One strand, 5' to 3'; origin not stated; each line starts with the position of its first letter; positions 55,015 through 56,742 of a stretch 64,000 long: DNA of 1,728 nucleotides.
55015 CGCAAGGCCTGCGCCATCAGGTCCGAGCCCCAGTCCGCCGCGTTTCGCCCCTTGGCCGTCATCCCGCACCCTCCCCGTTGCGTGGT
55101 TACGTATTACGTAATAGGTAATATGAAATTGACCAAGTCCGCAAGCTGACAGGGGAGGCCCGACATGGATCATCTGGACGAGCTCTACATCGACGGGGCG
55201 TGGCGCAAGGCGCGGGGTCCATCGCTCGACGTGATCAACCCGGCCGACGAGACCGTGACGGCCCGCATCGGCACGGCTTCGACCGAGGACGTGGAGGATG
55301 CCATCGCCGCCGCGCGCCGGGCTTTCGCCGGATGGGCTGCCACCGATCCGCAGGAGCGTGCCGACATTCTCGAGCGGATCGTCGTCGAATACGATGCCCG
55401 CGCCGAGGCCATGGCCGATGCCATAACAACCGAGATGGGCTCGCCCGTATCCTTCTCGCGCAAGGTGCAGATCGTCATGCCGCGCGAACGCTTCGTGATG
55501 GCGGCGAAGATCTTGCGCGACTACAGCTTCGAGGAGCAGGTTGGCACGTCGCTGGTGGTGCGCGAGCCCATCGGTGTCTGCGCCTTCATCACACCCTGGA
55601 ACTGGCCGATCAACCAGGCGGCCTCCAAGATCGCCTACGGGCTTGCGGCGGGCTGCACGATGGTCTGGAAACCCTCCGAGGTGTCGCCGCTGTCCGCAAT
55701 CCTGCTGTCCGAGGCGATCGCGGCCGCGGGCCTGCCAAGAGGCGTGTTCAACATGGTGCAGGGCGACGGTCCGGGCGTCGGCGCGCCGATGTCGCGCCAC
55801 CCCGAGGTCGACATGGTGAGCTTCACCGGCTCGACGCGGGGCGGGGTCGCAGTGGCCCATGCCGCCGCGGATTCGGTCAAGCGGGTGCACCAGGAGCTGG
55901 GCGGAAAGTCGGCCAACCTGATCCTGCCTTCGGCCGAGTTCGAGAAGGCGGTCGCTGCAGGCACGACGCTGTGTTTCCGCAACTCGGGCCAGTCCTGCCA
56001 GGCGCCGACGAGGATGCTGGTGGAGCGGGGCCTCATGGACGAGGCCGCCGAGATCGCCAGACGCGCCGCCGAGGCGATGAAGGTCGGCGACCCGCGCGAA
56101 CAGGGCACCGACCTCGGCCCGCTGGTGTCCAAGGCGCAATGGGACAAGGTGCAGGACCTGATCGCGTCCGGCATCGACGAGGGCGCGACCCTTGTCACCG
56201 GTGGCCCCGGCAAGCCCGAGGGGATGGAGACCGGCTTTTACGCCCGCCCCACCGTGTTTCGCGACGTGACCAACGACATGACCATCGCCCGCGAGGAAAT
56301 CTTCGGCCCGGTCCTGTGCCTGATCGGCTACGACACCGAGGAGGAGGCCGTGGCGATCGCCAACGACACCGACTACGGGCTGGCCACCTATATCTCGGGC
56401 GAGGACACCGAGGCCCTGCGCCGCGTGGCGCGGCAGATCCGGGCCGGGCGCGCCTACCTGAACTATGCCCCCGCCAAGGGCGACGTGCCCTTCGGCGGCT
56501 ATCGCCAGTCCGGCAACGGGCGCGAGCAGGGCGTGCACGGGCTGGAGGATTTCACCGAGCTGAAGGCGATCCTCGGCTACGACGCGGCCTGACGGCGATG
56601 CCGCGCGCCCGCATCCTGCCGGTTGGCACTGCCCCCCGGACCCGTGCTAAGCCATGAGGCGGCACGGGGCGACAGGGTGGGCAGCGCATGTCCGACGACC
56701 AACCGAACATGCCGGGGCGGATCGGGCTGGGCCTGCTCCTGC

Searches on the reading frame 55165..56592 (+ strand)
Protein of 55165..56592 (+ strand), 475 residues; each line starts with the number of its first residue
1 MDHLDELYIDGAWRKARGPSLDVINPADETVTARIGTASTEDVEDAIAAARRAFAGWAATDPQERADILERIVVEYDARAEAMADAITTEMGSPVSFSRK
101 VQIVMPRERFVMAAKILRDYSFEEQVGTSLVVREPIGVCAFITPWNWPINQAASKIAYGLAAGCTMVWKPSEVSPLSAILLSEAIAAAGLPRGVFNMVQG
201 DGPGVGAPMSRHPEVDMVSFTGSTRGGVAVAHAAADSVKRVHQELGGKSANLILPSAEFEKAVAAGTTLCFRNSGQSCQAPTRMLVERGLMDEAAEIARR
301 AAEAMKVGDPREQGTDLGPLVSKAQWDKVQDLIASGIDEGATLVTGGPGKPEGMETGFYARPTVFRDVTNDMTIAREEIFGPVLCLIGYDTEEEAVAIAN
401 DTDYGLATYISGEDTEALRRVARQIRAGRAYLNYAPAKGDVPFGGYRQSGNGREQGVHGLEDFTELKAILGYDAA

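Call 40: find_encoding_contigs(protein=window:55165-56592:+, flank=10000, max_places=1)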
Protein window:55165-56592:+ (475 aa): 5 contigs read that carry it; 1 place shown.
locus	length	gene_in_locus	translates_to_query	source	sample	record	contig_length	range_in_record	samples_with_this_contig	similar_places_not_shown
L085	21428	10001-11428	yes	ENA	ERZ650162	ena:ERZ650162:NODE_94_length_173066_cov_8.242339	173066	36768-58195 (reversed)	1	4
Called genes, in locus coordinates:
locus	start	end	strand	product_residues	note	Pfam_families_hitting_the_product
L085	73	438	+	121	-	PF00355:Rieske, PF13806:Rieske_2 (weak), PF22543:Rieske_4 (faint)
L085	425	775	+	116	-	-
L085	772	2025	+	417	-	PF04909:Amidohydro_2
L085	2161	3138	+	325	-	PF03401:TctC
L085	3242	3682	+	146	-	PF07331:TctB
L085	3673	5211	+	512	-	PF01970:TctA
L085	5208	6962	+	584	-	PF02776:TPP_enzyme_N, PF00205:TPP_enzyme_M (faint), PF02775:TPP_enzyme_C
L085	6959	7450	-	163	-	PF09523:DUF2390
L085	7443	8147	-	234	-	PF00392:GntR, PF07729:FCD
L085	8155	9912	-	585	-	PF02776:TPP_enzyme_N, PF02775:TPP_enzyme_C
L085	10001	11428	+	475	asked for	PF00171:Aldedh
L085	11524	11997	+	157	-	PF22381:Staph_reg_Sar_Rot (weak), PF01047:MarR, PF12802:MarR_2, PF13463:HTH_27 (weak)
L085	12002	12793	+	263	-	PF01925:TauE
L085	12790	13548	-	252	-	PF01925:TauE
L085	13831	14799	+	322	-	PF09084:NMT1, PF13379:NMT1_2 (weak)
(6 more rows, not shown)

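Call 115: search_protein_families(library=ncbifam, proteins=[window:55165-56592:+], max_evalue=1e-20)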
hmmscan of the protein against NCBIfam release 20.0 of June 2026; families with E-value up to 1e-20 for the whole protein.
window:55165-56592:+ (475 aa): 38 families (the best 25 are shown)
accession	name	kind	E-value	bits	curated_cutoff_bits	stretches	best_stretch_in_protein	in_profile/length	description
TIGR01804.1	BADH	equivalog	1.4e-127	426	668.6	1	8-467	1-467/467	betaine-aldehyde dehydrogenase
NF009725.0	PRK13252.1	equivalog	1.8e-121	405.9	593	1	5-469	7-477/488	betaine-aldehyde dehydrogenase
NF010000.0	PRK13473.1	subfamily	1.3e-120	403.3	615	1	6-470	4-471/475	aminobutyraldehyde dehydrogenase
TIGR02299.1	HpaE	equivalog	1.2e-117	393.5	638.35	1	7-469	3-474/488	5-carboxymethyl-2-hydroxymuconate semialdehyde dehydrogenase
TIGR04284.1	aldehy_Rv0768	hypoth_equivalog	4.7e-114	382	775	1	6-469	2-476/480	aldehyde dehydrogenase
NF045736.1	PaDhStyDRhodo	equivalog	3e-112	375.6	800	1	6-469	4-475/479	phenylacetaldehyde dehydrogenase StyD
TIGR03216.1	OH_muco_semi_DH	equivalog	3.5e-112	375.5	693.25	1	8-469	4-477/481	2-hydroxymuconic semialdehyde dehydrogenase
NF052305.1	DioxValDhHalo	equivalog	1.8e-102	343.7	750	1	4-469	4-479/483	2,5-dioxovalerate dehydrogenase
TIGR01780.1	SSADH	subfamily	3.5e-100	336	646.35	1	23-467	1-448/448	succinate-semialdehyde dehydrogenase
NF045735.1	PaDhStyDPseudo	equivalog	1.1e-98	331.1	850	1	6-469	4-479/483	phenylacetaldehyde dehydrogenase StyD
NF007497.0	PRK10090.1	equivalog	2.4e-98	330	500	1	6-467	8-473/480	aldehyde dehydrogenase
NF007352.0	PRK09847.1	equivalog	4.8e-98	328.8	850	1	6-469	21-489/495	aldehyde dehydrogenase PuuC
NF006916.0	PRK09407.1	equivalog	2e-97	327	521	1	15-469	30-490/526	succinic semialdehyde dehydrogenase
NF050026.1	AcaldDHExaC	equivalog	7.9e-95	318.4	900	1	6-470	17-492/503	acetaldehyde dehydrogenase ExaC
NF042993.1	AlphKGSA_gudD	equivalog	1.3e-93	314.4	770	1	8-469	7-478/481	alpha-ketoglutaric semialdehyde dehydrogenase GucD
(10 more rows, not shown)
